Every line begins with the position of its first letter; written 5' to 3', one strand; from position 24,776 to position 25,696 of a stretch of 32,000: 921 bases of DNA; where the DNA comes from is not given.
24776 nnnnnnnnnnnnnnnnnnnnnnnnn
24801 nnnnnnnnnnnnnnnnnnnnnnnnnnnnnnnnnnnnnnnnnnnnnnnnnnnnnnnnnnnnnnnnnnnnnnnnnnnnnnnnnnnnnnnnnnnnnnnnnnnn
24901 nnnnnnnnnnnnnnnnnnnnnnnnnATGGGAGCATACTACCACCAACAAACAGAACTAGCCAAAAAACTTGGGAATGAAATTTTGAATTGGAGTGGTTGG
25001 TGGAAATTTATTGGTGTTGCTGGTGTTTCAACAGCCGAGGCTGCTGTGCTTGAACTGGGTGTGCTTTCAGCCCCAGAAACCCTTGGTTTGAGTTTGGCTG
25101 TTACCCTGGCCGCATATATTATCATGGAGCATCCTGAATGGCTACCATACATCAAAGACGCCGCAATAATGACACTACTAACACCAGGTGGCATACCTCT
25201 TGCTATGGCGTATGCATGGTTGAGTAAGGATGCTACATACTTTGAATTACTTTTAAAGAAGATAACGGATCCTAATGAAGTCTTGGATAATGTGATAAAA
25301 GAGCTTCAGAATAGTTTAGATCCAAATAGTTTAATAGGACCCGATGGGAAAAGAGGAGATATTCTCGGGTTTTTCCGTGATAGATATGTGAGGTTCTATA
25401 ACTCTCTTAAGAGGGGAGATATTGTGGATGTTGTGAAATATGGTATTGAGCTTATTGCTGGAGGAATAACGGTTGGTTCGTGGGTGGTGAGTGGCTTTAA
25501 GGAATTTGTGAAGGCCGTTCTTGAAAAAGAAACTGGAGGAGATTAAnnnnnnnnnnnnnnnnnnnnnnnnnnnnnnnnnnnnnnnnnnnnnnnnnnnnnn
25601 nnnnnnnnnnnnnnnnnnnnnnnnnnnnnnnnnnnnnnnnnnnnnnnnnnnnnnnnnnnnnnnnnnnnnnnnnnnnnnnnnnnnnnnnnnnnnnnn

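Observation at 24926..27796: Two tandem pairs of a divergent C-terminal fragment translationally coupled to a TPR protein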

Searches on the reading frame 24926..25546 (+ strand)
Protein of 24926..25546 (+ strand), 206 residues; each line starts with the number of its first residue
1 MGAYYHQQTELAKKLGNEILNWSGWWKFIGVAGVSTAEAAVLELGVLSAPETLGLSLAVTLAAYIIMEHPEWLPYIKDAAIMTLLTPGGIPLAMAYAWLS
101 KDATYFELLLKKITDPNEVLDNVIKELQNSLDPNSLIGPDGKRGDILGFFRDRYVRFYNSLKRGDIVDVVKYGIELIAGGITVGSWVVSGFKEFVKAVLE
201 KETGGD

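Call 5: search_protein_families(library=pfam, proteins=[window:24926-25546:+], max_evalue=0.01)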
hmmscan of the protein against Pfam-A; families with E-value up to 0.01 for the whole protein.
window:24926-25546:+ (206 aa): 0 families

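Call 10: find_homologous_proteins(query=window:24926-25546:+, max_evalue=0.01)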
Query window:24926-25546:+ (206 aa): 4 proteins with E <= 0.01 among 591 candidates.
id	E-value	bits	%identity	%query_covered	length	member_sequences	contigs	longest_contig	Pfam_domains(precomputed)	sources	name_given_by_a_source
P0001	6.2e-127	439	98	100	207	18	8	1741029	-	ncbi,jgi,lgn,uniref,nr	ncbi:hypothetical protein FVF72_05560 [Methanothermobacter sp. KEPCO-1]|jgi:hypothetical protein|uni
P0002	8.7e-39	151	45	87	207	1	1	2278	-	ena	-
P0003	3.6e-38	149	51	74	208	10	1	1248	-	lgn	-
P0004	4.0e-26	110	64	42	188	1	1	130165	-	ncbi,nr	ncbi:MAG: hypothetical protein H5T40_05400 [Methanobacteriales archaeon]|nr:hypothetical protein [Me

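Call 12: find_encoding_contigs(protein=P0004, flank=10000, max_places=4)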
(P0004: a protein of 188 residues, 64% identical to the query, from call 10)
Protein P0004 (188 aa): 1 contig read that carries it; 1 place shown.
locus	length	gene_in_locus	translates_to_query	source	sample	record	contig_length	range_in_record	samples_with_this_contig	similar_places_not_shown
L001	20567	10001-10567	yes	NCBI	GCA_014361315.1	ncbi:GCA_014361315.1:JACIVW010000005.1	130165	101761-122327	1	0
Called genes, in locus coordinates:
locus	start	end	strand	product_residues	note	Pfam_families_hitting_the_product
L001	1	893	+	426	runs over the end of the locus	PF01554:MatE, PF01943:Polysacc_synt (weak), PF01554:MatE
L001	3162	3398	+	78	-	-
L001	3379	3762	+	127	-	-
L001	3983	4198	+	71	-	-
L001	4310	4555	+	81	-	-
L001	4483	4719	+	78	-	PF12569:NatA_aux_su (weak), PF13414:TPR_11, PF14559:TPR_19, PF13431:TPR_17, PF00515:TPR_1, PF07719:TPR_2, PF13181:TPR_8, PF13414:TPR_11, +9 more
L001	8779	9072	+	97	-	-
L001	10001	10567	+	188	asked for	-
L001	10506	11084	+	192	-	PF02514:CobN-Mg_chel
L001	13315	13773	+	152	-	PF02663:FmdE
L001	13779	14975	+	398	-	PF01493:GXGXG, PF01568:Molydop_binding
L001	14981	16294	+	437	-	PF00384:Molybdopterin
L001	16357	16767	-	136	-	PF00196:GerE (faint), PF04545:Sigma70_r4, PF01381:HTH_3 (faint), PF14601:TFX_C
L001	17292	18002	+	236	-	PF13938:DUF4213, PF04016:DUF364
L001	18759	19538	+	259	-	PF01547:SBP_bac_1, PF13531:SBP_bac_11, PF04069:OpuAC (faint), PF12974:Phosphonate-bd, PF13416:SBP_bac_8 (faint)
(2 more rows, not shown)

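Call 39: search_protein_families(library=ncbifam, proteins=[window:24926-25546:+], max_evalue=0.1)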
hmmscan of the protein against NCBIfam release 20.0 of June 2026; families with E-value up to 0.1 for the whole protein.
window:24926-25546:+ (206 aa): 1 family
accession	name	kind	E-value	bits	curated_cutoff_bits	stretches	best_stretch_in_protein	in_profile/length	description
NF010992.0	PRK14416.1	equivalog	0.06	13.4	222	1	21-143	90-203/207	membrane protein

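Call 40: search_solved_structures(query=A2, max_evalue=10)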
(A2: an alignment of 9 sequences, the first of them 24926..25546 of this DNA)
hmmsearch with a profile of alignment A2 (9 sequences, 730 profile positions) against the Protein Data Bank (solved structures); distinct sequences matched with E-value up to 10: 13.
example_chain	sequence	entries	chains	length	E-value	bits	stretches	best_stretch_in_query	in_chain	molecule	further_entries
9lqj_A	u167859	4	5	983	6.4e-12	48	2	88-140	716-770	Collagenase ColH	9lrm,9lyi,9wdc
9lrk_A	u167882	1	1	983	6.5e-12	47.9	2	88-140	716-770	Collagenase ColH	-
4l9d_A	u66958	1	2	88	3.8e-09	38.8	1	68-140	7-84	Protease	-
2y72_A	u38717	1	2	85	5.2e-09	38.3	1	87-140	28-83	COLLAGENASE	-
4jrw_A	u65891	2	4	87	5.5e-09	38.3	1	87-140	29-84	Collagenase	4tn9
4aqo_A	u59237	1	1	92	6.5e-09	38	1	87-140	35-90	COLLAGENASE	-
1l0q_A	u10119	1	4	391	1.2e-08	37.1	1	69-142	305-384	Surface layer protein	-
2y3u_A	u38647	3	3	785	2.2e-08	36.3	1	53-140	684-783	COLLAGENASE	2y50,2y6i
4u7k_A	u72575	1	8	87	1.3e-06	30.4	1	88-137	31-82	ColH protein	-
4u6t_A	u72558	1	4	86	1.3e-06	30.4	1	88-137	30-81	ColH protein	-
6aem_A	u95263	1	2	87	2.8e-06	29.3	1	69-140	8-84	PKD domain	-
2c26_A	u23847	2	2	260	2.3e-05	26.3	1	88-145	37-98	ENDOGLUCANASE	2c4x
2kzw_A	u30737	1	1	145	0.12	14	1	70-140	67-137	Uncharacterized protein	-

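Call 41: predict_structure(alignment_id=A2)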
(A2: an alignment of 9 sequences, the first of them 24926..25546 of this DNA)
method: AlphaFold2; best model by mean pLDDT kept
length: 206 residues; sequences in the alignment: 9
mean_pLDDT: 41.5   pTM: 0.37
mean pLDDT of the five models: 41.5, 40.8, 40.1, 39.7, 38.6
residues with pLDDT >= 90: 0; 70-90: 0; 50-70: 26; < 50: 180
segments of 3 or more residues with pLDDT < 50: 1-114, 122-124, 126-144, 164-171, 177-206
pLDDT, mean of each block of 10 residues (from residue 1): 28 37 34 34 31 39 43 41 36 44 45 48 47 41 50 59 48 49 36 42 36
secondary structure, 60 per line:
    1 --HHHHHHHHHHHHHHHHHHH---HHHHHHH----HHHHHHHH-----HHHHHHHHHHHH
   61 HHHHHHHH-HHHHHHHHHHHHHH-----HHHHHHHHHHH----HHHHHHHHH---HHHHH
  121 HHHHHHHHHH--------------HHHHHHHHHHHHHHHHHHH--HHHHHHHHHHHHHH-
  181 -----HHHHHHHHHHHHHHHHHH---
elements in order: H3-21 H25-31 H36-43 H49-68 H70-83 H89-99 H104-112 H116-130 H145-163 H166-179 H186-203

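Call 47: search_protein_representatives(alignment_id=A2)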
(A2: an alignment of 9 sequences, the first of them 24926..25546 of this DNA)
Query: 9 sequences, 730 profile positions. Proteins with E-value up to 0.001 (for the whole library): 42268; up to 1e-10: 17454; up to 1e-30: 3523. The best 150 are listed.
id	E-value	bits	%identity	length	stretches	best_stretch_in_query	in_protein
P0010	0.0e+00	1438.3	-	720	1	1-730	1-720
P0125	0.0e+00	1215.2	-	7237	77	66-159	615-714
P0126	1.1e-268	910.1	-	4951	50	68-138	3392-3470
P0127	5.6e-259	878.0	-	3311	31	80-136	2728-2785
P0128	1.0e-258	877.1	-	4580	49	77-157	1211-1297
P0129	2.3e-249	846.3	-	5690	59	66-164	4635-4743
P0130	1.1e-225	768.0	-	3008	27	80-141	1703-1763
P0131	6.3e-223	758.8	-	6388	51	69-156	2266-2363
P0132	2.8e-217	740.1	-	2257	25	65-140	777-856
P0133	4.3e-212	723.0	-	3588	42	66-149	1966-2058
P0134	1.2e-208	711.6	-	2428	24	67-128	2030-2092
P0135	1.6e-206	704.6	-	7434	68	82-126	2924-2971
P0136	1.1e-205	701.8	-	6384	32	70-138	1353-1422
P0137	1.5e-203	694.8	-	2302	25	80-148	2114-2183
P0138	2.8e-203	693.8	-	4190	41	77-151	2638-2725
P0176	9.9e-141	487.1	-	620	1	157-710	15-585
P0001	7.6e-130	451.1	-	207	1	523-730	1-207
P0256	1.8e-98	347.4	-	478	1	288-553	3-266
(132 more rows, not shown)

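Call 49: find_related_loci(query=A4, collection=metagenome_contigs, flank=6000)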
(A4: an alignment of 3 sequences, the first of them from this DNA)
Query A4 (206 aa) in metagenome_contigs; peptide patterns used: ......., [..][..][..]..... (x = any residue, [..] = any of these).
480 stretches matched a pattern; 4 encode a relative of the query (tblastn E <= 1e-3); 4 distinct loci.
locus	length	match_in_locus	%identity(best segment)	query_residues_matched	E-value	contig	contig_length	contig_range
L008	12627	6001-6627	97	1-206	5e-130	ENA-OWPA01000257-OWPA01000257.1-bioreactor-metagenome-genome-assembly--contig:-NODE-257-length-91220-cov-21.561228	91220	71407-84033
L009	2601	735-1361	97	1-206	3e-136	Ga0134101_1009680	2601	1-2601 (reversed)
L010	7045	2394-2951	61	1-172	5e-59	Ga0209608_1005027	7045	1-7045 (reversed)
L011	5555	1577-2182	50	2-199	4e-55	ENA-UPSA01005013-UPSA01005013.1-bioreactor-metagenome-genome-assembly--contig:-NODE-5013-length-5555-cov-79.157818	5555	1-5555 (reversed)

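Call 53: search_protein_families(library=pfam, alignment_id=A3, max_evalue=10)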
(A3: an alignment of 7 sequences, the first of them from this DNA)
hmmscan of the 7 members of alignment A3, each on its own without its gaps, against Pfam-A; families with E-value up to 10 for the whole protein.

A. member 1, seq(206 aa): 0 families

B. families by the number of members that match (of 7 scanned): 7 families
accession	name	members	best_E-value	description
PF18956.5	DUF5699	2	0.039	Family of unknown function (DUF5699)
PF14217.11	DUF4327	1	0.0083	Domain of unknown function (DUF4327)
PF06451.17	Moricin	1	0.063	Moricin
PF13664.11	DUF4149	1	0.1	Domain of unknown function (DUF4149)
PF11654.13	NCE101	1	0.18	Non-classical export protein 1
PF17239.7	DUF5312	1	0.18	Family of unknown function (DUF5312)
PF19762.4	DUF6249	1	0.33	Domain of unknown function (DUF6249)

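Call 54: find_homologous_proteins(query=A3, max_evalue=0.01)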
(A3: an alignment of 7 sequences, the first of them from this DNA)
Query A3 (7 sequences) (206 aa, profile of the alignment): 10 proteins with E <= 0.01 among 8000 candidates.
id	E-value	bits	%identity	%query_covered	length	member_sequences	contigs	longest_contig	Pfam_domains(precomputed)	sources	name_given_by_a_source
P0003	2.1e-104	366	51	74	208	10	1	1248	-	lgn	-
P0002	1.3e-98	347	45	87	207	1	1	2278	-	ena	-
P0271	6.8e-95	335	38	97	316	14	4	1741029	-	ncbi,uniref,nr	ncbi:hypothetical protein FVF72_07965 [Methanothermobacter sp. KEPCO-1]|uniref:Uncharacterized prote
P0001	1.7e-84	301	98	100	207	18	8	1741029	-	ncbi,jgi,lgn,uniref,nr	ncbi:hypothetical protein FVF72_05560 [Methanothermobacter sp. KEPCO-1]|jgi:hypothetical protein|uni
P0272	5.7e-60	221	30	43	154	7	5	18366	-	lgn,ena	-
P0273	4.0e-52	195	20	55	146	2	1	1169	-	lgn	-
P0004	2.1e-50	190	64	42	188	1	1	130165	-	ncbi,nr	ncbi:MAG: hypothetical protein H5T40_05400 [Methanobacteriales archaeon]|nr:hypothetical protein [Me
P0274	4.8e-32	130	32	39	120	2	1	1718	-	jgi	-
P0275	6.2e-30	123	29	39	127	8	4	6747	-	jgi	jgi:hypothetical protein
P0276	9.2e-13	67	-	-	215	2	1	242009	-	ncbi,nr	ncbi:hypothetical protein [Methanothermobacter thermautotrophicus]|nr:hypothetical protein [Methanot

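Call 56: find_encoding_contigs(protein=P0276, flank=8000, max_places=2)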
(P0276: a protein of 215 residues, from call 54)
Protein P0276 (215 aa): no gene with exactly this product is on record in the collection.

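Call 57: find_encoding_contigs(protein=P0256, flank=8000, max_places=2)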
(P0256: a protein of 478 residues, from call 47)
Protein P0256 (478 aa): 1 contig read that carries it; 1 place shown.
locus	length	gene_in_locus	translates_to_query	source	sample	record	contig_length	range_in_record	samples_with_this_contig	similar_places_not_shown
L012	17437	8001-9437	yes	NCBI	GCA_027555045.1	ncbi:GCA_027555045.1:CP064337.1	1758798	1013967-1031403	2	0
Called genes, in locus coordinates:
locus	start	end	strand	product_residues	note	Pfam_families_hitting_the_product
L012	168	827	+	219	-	-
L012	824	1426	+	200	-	PF02223:Thymidylate_kin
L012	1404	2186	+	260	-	PF00753:Lactamase_B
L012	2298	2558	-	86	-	PF26223:DUF8049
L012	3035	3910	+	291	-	-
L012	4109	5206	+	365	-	PF01658:Inos-1-P_synth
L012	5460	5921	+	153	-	-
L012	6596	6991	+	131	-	PF09373:PMBR (faint)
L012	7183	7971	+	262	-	-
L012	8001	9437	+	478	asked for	-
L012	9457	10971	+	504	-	-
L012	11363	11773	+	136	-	-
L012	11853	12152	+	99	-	-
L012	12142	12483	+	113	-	-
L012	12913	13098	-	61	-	PF12797:Fer4_2 (faint), PF14697:Fer4_21 (weak), PF00037:Fer4 (weak), PF12837:Fer4_6 (weak), PF13237:Fer4_10, PF12800:Fer4_4 (faint), PF12838:Fer4_7 (weak), PF13187:Fer4_9, +2 more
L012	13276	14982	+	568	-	PF00682:HMGL-like, PF02436:PYC_OADA, PF00364:Biotin_lipoyl, PF25917:BSH_RND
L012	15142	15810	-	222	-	PF00733:Asn_synthase, PF02568:ThiI (faint), PF06508:QueC, PF24167:DUF7411 (weak)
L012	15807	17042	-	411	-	PF01969:Ni_insertion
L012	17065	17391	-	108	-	PF10126:Nit_Regul_Hom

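Call 77: find_related_loci(query=A4, collection=viral_contigs, flank=5000)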
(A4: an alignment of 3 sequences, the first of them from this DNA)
Query A4 (206 aa) in viral_contigs; peptide patterns used: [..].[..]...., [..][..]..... (x = any residue, [..] = any of these).
86 stretches matched a pattern, but none encodes a relative of the query by tblastn (E <= 1e-3).

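Call 79: search_protein_families(library=pfam, proteins=[L012:11363-11773:+, L012:9457-10971:+], max_evalue=1)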
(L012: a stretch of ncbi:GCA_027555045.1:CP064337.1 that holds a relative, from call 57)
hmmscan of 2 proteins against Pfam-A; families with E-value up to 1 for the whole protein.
L012:11363-11773:+ (136 aa): 1 family
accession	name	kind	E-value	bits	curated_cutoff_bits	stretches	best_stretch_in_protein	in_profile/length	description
PF00520.37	Ion_trans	-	0.011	15.4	25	1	43-105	65-128/241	Ion transport protein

L012:9457-10971:+ (504 aa): 80 families (the best 25 are shown)
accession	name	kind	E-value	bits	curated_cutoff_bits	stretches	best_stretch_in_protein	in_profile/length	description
PF00515.34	TPR_1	-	3.4e-157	505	27.8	14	145-177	2-34/34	Tetratricopeptide repeat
PF07719.23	TPR_2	-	4.9e-133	422.9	27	14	212-245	1-34/34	Tetratricopeptide repeat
PF13414.12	TPR_11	-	4.2e-120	391.7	26.8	14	357-396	3-42/42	TPR repeat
PF13181.12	TPR_8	-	7.1e-118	375.3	25.7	14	77-109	2-34/34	Tetratricopeptide repeat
PF13424.12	TPR_12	-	2e-112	368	30.1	12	77-140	4-75/77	Tetratricopeptide repeat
PF13431.12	TPR_17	-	5.8e-109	347.9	24.4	13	371-402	2-33/34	Tetratricopeptide repeat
PF13432.12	TPR_16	-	4.1e-97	318.4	32.7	9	428-482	9-63/65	Tetratricopeptide repeat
PF13428.12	TPR_14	-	4e-80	256.2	23.5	14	382-424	1-43/44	Tetratricopeptide repeat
PF14559.12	TPR_19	-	3.9e-70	232.6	25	9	395-456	4-65/68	Tetratricopeptide repeat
PF13371.12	TPR_9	-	3.8e-69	229.1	35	11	51-108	4-61/73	Tetratricopeptide repeat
PF13176.12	TPR_7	-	7.8e-59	191.2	27.9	11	350-380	1-31/36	Tetratricopeptide repeat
PF13374.12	TPR_10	-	2.8e-53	176.9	27.5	11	178-207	2-31/42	Tetratricopeptide repeat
PF01239.28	PPTA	-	7.2e-51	167.1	29.5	9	398-426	1-29/32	Protein prenyltransferase alpha subunit repeat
PF12895.13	ANAPC3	-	1e-50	170.3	27.2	8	20-102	1-82/82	Anaphase-promoting complex, cyclosome, subunit 3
PF13174.12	TPR_6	-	3.7e-44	146.8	26.3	8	451-482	1-32/33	Tetratricopeptide repeat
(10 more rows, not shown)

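Call 85: search_protein_families(library=padloc, proteins=[window:24926-25546:+], max_evalue=0.01)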
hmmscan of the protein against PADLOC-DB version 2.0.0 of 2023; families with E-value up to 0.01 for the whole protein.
window:24926-25546:+ (206 aa): 0 families
